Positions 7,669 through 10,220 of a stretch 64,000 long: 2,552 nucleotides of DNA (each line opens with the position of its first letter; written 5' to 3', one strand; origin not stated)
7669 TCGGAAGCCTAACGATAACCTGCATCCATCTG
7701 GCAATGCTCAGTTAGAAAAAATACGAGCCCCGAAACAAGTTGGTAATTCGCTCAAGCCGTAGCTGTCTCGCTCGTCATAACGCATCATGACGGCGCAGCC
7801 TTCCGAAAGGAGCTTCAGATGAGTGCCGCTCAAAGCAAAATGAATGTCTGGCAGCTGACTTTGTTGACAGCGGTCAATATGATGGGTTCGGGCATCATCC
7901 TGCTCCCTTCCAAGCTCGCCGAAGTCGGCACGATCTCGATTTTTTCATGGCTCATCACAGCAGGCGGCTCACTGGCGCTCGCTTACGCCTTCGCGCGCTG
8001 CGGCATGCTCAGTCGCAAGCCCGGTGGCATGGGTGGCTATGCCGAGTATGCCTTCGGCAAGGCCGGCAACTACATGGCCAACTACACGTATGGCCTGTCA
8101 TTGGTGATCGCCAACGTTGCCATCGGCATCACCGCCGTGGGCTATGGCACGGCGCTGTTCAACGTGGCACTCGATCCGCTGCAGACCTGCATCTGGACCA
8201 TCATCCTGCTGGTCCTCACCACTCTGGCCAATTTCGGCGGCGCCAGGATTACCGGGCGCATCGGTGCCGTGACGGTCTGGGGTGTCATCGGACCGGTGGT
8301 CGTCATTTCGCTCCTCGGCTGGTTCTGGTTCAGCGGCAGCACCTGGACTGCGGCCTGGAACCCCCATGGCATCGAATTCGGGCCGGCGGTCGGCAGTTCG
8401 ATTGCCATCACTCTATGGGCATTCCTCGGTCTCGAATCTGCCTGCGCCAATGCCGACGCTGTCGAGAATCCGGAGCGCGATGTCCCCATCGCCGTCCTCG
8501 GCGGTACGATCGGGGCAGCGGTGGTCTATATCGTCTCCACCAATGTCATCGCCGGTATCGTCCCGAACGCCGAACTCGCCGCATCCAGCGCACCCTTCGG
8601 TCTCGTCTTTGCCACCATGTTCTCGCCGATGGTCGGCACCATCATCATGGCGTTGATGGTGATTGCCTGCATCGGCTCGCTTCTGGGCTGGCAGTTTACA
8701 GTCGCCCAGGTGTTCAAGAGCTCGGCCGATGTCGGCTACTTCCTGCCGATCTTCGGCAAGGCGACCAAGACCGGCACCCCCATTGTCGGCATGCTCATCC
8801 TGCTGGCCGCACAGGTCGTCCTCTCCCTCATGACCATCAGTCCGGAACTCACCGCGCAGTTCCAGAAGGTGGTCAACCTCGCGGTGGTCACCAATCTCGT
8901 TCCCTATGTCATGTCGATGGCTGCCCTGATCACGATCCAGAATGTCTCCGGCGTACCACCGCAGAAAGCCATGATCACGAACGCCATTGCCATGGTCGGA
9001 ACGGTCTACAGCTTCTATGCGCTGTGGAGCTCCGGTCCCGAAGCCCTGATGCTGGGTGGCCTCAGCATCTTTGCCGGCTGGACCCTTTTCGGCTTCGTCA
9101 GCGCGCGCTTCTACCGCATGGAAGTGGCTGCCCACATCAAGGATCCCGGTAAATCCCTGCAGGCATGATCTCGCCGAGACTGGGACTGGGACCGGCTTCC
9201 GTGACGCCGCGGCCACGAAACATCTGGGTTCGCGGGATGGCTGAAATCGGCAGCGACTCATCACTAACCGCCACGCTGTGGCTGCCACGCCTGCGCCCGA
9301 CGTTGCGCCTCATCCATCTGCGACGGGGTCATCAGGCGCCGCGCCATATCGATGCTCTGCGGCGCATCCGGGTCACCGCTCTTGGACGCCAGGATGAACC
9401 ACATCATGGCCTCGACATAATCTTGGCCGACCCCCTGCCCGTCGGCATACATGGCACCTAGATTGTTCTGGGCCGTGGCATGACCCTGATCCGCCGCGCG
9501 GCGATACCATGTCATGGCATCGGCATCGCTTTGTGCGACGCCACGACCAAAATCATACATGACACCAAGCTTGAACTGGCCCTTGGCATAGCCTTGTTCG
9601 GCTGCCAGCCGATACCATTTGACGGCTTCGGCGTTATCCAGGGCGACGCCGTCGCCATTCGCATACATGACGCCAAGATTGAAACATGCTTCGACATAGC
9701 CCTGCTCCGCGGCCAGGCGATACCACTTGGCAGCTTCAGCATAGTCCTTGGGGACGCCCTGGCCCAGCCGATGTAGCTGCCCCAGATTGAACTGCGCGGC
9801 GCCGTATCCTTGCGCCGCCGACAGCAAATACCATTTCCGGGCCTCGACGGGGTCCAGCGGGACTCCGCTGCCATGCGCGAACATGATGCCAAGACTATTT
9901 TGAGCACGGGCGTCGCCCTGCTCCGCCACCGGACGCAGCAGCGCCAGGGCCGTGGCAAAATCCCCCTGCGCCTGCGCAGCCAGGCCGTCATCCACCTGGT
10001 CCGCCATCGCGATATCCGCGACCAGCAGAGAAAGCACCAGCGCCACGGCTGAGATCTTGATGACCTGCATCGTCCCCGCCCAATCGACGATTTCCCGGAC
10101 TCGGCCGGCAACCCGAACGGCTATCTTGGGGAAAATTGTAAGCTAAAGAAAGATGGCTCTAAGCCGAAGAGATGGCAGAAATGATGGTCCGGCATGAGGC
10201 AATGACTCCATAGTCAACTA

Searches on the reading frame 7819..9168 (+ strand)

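Call 12: search_protein_families(library=pfam, proteins=[window:7819-9168:+], max_evalue=0.001)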
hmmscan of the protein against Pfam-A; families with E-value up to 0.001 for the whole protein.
window:7819-9168:+ (449 aa): 2 families
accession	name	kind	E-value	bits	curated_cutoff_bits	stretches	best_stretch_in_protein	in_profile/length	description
PF13520.12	AA_permease_2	-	1.7e-40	139.7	27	1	9-405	2-407/427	Amino acid permease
PF00324.27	AA_permease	-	1.3e-14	54.2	24.6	1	21-399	10-410/470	Amino acid permease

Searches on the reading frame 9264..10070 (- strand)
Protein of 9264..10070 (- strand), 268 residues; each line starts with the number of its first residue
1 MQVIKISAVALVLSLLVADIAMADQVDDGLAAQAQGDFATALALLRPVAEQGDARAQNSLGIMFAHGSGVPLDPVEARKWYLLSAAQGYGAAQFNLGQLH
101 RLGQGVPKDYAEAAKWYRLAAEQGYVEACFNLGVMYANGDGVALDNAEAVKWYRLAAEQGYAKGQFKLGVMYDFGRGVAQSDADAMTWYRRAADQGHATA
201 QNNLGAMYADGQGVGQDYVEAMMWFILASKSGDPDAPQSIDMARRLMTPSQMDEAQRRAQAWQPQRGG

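Call 12: search_protein_families(library=pfam, proteins=[window:9264-10070:-], max_evalue=0.001)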
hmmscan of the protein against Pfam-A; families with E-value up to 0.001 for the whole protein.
window:9264-10070:- (268 aa): 1 family
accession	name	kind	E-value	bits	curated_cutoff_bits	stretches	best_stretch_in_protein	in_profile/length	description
PF08238.18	Sel1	-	1.6e-50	168.1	30.7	5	91-125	2-36/36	Sel1 repeat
